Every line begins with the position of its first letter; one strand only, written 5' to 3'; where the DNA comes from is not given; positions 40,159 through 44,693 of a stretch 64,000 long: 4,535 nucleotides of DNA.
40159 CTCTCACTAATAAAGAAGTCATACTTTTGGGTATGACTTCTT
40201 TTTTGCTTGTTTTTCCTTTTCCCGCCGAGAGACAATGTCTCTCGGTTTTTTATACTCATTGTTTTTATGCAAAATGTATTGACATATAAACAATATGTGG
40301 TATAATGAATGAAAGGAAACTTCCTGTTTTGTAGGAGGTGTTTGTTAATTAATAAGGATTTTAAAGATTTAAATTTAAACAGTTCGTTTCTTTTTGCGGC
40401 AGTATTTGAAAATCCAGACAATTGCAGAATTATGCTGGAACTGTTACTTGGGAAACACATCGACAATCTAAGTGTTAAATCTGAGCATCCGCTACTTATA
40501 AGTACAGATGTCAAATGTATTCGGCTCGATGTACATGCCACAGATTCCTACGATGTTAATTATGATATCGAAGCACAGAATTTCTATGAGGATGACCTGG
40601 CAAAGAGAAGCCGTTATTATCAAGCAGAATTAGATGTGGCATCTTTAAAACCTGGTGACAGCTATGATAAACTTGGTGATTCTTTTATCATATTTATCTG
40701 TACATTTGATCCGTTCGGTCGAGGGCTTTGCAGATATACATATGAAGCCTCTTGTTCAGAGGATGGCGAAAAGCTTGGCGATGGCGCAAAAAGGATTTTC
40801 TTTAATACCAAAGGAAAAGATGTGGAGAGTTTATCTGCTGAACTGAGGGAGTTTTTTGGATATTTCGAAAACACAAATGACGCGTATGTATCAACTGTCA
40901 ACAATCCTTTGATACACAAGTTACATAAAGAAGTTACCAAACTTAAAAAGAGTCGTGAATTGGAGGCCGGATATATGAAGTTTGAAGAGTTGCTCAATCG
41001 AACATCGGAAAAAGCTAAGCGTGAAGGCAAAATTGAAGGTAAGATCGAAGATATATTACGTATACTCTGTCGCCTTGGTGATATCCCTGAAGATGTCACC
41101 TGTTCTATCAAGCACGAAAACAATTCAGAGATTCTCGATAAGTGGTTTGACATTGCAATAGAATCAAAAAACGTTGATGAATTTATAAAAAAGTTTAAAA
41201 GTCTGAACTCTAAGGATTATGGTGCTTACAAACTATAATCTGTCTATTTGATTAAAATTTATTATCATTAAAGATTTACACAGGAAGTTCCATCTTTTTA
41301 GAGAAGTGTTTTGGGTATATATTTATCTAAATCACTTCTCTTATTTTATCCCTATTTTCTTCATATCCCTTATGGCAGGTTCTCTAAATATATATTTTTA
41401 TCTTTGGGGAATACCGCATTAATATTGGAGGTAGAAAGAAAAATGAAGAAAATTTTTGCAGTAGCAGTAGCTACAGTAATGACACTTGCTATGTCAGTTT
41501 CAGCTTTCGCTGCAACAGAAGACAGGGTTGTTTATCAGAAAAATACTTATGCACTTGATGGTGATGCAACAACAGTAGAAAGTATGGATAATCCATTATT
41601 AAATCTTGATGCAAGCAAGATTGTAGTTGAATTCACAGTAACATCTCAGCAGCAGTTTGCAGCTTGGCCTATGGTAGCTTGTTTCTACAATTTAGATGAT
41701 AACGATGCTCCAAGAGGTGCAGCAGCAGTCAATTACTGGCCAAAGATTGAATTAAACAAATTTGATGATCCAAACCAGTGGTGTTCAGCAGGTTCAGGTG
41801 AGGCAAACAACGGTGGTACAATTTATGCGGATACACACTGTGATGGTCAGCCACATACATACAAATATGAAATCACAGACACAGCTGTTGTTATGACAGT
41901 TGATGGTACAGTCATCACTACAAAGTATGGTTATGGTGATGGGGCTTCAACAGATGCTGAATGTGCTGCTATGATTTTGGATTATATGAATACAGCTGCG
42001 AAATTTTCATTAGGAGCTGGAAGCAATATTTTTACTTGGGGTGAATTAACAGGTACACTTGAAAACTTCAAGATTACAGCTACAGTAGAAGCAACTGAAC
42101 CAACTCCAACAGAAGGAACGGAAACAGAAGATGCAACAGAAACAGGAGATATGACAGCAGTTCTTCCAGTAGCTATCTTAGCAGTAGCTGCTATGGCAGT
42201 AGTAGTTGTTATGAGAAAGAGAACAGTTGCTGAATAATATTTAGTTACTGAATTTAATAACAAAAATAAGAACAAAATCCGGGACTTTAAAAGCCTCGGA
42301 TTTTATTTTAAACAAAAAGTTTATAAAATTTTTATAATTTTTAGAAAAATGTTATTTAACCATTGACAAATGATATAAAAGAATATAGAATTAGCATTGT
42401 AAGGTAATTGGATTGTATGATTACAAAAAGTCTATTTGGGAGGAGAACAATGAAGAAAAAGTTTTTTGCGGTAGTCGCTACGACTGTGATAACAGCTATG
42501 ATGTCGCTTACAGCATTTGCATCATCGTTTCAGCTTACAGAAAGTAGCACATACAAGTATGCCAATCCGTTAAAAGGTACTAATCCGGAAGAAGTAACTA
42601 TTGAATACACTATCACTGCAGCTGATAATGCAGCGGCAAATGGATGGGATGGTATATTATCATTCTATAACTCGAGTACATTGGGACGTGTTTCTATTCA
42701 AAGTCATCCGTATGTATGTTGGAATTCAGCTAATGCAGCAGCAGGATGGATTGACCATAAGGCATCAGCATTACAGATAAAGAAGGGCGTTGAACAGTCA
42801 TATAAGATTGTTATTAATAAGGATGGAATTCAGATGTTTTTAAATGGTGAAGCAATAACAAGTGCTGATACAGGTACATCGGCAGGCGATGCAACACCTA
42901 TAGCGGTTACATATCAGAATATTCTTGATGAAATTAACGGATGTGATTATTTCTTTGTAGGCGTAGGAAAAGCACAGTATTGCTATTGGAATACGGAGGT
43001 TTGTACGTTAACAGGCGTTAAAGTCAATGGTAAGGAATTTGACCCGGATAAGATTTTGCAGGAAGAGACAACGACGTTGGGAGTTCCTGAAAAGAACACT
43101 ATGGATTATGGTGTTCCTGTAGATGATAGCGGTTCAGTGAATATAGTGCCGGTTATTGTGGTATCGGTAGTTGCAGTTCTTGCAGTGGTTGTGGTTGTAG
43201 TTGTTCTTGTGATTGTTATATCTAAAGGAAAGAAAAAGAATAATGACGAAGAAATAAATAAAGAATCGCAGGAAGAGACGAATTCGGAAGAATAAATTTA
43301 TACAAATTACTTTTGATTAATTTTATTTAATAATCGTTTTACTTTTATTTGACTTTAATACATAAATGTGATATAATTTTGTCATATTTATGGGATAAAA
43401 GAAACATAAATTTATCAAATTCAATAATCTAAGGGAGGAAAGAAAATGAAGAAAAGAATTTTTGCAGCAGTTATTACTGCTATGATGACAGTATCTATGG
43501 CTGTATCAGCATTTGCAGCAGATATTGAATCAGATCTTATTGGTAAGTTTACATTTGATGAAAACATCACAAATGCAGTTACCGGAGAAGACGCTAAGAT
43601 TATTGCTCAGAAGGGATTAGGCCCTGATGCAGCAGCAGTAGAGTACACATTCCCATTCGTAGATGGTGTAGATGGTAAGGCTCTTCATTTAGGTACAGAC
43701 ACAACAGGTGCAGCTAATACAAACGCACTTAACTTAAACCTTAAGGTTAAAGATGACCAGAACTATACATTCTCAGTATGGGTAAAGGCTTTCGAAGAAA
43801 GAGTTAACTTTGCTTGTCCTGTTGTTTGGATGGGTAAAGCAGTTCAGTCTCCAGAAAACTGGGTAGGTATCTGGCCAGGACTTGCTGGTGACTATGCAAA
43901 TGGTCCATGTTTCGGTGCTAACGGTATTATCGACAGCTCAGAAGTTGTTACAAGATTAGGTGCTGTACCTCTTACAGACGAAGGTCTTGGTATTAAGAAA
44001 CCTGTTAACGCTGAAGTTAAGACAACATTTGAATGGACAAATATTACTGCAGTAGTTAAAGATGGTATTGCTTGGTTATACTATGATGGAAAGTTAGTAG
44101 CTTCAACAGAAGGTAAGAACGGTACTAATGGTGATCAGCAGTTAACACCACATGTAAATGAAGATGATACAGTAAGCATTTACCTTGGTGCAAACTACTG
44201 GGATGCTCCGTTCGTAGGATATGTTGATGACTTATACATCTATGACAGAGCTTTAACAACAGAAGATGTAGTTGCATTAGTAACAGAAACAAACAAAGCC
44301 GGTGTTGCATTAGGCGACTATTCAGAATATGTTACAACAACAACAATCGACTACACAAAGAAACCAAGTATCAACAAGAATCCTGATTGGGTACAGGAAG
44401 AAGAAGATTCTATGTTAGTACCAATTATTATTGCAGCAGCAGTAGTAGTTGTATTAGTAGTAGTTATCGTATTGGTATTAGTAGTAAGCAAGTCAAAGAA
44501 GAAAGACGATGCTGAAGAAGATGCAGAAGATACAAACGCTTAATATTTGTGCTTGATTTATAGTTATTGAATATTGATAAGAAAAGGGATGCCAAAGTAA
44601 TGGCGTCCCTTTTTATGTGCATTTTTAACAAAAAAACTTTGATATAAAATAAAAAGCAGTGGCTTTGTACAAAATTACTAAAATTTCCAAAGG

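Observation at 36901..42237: Four surface-protein genes built as cassettes: conserved 5' and 3' modules around unrelated cores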

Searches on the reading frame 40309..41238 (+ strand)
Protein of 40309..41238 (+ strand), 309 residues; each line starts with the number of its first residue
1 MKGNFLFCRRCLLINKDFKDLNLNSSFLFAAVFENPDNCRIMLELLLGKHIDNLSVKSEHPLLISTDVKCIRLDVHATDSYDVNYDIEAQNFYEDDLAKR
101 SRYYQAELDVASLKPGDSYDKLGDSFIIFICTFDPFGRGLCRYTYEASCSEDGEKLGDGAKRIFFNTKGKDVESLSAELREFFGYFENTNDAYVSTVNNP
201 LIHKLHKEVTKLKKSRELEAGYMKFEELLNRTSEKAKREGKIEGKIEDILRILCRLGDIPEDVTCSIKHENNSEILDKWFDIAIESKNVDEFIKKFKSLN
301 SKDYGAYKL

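Call 6: search_protein_families(library=pfam, proteins=[window:40309-41238:+], max_evalue=0.01)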
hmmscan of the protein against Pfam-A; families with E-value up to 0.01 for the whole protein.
window:40309-41238:+ (309 aa): 2 families
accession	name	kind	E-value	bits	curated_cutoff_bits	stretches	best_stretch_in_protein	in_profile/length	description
PF12784.13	PDDEXK_2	-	4e-09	37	27.4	1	27-220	5-210/229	PD-(D/E)XK nuclease family transposase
PF00715.22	IL2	-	0.0069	16.8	26.2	0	170-280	26-137/145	Interleukin 2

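Call 7: search_protein_families(library=ncbifam, proteins=[window:40309-41238:+], max_evalue=0.01)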
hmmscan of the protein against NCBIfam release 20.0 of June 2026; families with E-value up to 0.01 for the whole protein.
window:40309-41238:+ (309 aa): 1 family
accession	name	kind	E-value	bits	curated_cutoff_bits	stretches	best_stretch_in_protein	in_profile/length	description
TIGR01784.1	T_den_put_tspse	subfamily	3.7e-27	95.8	52.1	1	27-253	4-246/273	Rpn family recombination-promoting nuclease/putative transposase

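Call 54: find_encoding_contigs(protein=window:40309-41238:+, flank=5000, max_places=10)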
Protein window:40309-41238:+ (309 aa): 8 contigs read that carry it; 5 places shown.
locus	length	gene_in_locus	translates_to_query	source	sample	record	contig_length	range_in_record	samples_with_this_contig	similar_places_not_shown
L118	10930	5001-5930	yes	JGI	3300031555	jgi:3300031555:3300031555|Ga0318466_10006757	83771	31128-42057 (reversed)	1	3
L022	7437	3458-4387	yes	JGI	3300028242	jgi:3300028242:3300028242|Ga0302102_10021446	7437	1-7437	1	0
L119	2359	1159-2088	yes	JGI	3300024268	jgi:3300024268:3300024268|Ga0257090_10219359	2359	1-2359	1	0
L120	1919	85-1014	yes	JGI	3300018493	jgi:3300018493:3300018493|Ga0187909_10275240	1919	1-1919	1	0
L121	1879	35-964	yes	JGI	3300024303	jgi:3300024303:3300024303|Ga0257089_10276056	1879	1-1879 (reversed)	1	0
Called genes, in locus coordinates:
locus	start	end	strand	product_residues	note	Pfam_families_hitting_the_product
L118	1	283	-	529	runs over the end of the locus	PF00239:Resolvase, PF07508:Recombinase, PF13408:Zn_ribbon_recom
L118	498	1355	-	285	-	PF12784:PDDEXK_2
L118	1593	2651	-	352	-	PF13385:Laminin_G_3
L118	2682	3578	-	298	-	PF13385:Laminin_G_3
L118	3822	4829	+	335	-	PF13385:Laminin_G_3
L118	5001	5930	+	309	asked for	PF12784:PDDEXK_2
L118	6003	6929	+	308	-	-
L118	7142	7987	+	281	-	-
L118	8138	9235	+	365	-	PF13385:Laminin_G_3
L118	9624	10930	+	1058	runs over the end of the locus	-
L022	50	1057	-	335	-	PF13385:Laminin_G_3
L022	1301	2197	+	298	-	PF13385:Laminin_G_3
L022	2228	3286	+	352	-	PF13385:Laminin_G_3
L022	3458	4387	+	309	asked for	PF12784:PDDEXK_2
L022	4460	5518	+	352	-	PF13385:Laminin_G_3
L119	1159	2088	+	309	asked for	PF12784:PDDEXK_2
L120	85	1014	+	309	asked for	PF12784:PDDEXK_2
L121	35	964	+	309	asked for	PF12784:PDDEXK_2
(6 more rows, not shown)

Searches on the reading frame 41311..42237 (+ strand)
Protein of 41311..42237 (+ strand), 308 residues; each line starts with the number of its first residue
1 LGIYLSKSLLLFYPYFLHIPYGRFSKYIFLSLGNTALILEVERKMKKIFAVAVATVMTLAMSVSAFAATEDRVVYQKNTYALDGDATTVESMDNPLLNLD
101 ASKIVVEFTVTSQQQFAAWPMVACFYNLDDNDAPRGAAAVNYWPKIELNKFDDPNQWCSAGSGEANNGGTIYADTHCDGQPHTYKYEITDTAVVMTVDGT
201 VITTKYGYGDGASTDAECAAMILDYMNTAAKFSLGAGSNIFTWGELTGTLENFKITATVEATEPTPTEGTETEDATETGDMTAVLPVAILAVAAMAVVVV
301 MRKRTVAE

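Call 6: search_protein_families(library=pfam, proteins=[window:41443-42237:+], max_evalue=0.01)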
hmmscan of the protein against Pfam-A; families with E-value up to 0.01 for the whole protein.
window:41443-42237:+ (264 aa): 0 families

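Call 7: search_protein_families(library=ncbifam, proteins=[window:41443-42237:+], max_evalue=0.01)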
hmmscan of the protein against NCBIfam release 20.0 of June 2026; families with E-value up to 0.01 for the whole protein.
window:41443-42237:+ (264 aa): 1 family
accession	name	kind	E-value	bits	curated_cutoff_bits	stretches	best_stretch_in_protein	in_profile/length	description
NF040942.2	hypo_ExtJ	equivalog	0.0012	19.2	52.5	1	1-50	1-45/77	selenite/tellurite reduction operon protein ExtJ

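Call 15: find_encoding_contigs(protein=window:41443-42237:+, flank=6000, max_places=10)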
Protein window:41443-42237:+ (264 aa): 3 contigs read that carry it; 3 places shown.
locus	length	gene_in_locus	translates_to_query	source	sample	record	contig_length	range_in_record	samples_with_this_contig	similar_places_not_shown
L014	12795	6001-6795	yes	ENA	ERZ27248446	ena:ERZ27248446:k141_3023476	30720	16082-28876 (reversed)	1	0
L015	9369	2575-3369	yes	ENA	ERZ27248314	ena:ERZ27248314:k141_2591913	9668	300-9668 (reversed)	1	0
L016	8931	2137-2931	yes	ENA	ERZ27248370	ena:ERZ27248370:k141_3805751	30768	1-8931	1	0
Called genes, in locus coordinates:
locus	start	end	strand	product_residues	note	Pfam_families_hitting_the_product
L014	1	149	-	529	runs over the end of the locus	PF00239:Resolvase, PF07508:Recombinase, PF13408:Zn_ribbon_recom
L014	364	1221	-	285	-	PF12784:PDDEXK_2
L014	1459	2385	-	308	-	PF13385:Laminin_G_3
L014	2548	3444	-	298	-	PF13385:Laminin_G_3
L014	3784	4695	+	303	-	PF13385:Laminin_G_3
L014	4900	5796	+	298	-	PF12784:PDDEXK_2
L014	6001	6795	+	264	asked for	-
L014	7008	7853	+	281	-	-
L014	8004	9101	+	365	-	PF13385:Laminin_G_3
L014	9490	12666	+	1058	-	-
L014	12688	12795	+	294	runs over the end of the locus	PF00528:BPD_transp_1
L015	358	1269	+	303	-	PF13385:Laminin_G_3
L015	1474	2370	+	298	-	PF12784:PDDEXK_2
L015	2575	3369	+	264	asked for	-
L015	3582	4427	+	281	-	-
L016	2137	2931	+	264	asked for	-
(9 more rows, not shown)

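Call 18: find_encoding_contigs(protein=window:41311-42237:+, flank=6000, max_places=10)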
Protein window:41311-42237:+ (308 aa): no gene with exactly this product is on record in the collection.

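Call 50: predict_structure(protein=window:41443-42237:+)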
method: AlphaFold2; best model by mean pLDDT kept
length: 264 residues; sequences in the alignment: 1
mean_pLDDT: 45.4   pTM: 0.47
mean pLDDT of the five models: 45.4, 41.3, 38.3, 38.2, 35.7
residues with pLDDT >= 90: 0; 70-90: 12; 50-70: 85; < 50: 167
segments of 3 or more residues with pLDDT < 50: 1-3, 16-55, 69-135, 159-169, 185-204, 217-237
pLDDT, mean of each block of 10 residues (from residue 1): 52 49 29 31 32 52 59 39 32 30 30 32 33 55 70 62 41 62 45 35 50 49 36 44 62 66 52
secondary structure, 60 per line:
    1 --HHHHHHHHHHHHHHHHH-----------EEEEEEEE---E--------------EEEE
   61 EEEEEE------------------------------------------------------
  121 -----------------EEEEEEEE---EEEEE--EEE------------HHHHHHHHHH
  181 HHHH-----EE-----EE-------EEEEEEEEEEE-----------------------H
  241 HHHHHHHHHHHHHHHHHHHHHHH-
elements in order: H3-19 E31-38 E57-66 E138-145 E149-153 E156-158 H171-184 E206-216 H240-263

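Call 88: find_homologous_proteins(query=window:41443-42237:+, max_evalue=0.001)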
Query window:41443-42237:+ (264 aa): 10 proteins with E <= 0.001 among 4757 candidates.
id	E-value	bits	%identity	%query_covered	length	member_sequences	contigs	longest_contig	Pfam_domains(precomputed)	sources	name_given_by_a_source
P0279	1.6e-169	580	100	100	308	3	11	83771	-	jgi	-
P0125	1.9e-18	85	35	100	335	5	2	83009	PF13385.14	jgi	-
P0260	2.2e-14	72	91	9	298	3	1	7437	PF13385.14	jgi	-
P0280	1.9e-12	65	100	13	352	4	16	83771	PF13385.14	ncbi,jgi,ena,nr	ncbi:MAG: LamG domain-containing protein [Lachnospiraceae bacterium]|nr:LamG domain-containing prote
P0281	4.3e-12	64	66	18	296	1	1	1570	PF13385.14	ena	-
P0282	1.1e-10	59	35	100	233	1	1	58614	-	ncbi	-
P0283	2.2e-8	52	75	14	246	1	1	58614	-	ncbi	-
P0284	2.7e-7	48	92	9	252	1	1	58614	-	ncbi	-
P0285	2.9e-7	48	80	4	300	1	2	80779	PF13385.14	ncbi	-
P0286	2.2e-4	39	78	12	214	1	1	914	-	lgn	-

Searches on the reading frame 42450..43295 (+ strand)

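Call 6: search_protein_families(library=pfam, proteins=[window:42450-43295:+], max_evalue=0.01)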
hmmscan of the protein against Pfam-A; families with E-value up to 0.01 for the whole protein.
window:42450-43295:+ (281 aa): 1 family
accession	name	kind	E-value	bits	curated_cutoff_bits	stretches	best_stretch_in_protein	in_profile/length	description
PF14575.11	EphA2_TM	-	0.0038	18.3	28.9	0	236-273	1-38/74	Ephrin type-A receptor 2 transmembrane domain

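Call 7: search_protein_families(library=ncbifam, proteins=[window:42450-43295:+], max_evalue=0.01)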
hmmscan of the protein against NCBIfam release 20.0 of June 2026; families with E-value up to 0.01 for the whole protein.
window:42450-43295:+ (281 aa): 4 families
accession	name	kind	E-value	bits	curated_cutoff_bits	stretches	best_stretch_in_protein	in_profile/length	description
NF041742.1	WGxxGxxG_fam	subfamily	0.0007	20.1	35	0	1-67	1-55/69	WGxxGxxG family protein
NF006283.1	PRK08455.1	equivalog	0.0023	17.6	187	1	229-278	15-64/182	flagellar basal body-associated protein FliL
NF003155.0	PRK04125.1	equivalog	0.0035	17.1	136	0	224-275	86-137/141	antiholin-like murein hydrolase modulator LrgA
TIGR00156.1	TIGR00156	subfamily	0.0085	16.1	108.15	1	3-62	1-59/128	YgiW/YdeI family stress tolerance OB fold protein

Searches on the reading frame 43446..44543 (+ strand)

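Call 6: search_protein_families(library=pfam, proteins=[window:43446-44543:+], max_evalue=0.01)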
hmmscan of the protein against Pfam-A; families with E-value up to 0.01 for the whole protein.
window:43446-44543:+ (365 aa): 3 families
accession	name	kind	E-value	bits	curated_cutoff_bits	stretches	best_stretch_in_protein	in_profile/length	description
PF13385.13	Laminin_G_3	-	8.1e-12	46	27.6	1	195-275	79-150/151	Concanavalin A-like lectin/glucanases superfamily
PF15102.11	TMEM154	-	0.00072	19.9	30.3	1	298-362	29-103/153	TMEM154 protein family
PF06143.16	Baculo_11_kDa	-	0.0086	16.1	28.4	0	327-358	39-70/84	Baculovirus 11 kDa family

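Call 7: search_protein_families(library=ncbifam, proteins=[window:43446-44543:+], max_evalue=0.01)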
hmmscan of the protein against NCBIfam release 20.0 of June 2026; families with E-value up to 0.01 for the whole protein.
window:43446-44543:+ (365 aa): 3 families
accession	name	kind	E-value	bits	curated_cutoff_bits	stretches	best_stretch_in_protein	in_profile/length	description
NF052521.1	TafC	equivalog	0.0029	16.8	410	0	253-283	334-364/373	TafC family fimbrial protein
NF006283.1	PRK08455.1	equivalog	0.0057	16.3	187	1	317-360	11-55/182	flagellar basal body-associated protein FliL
NF048003.1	GTA_spike_fiber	domain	0.0082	16.7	36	0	66-121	29-84/182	phage head spike fiber domain-containing protein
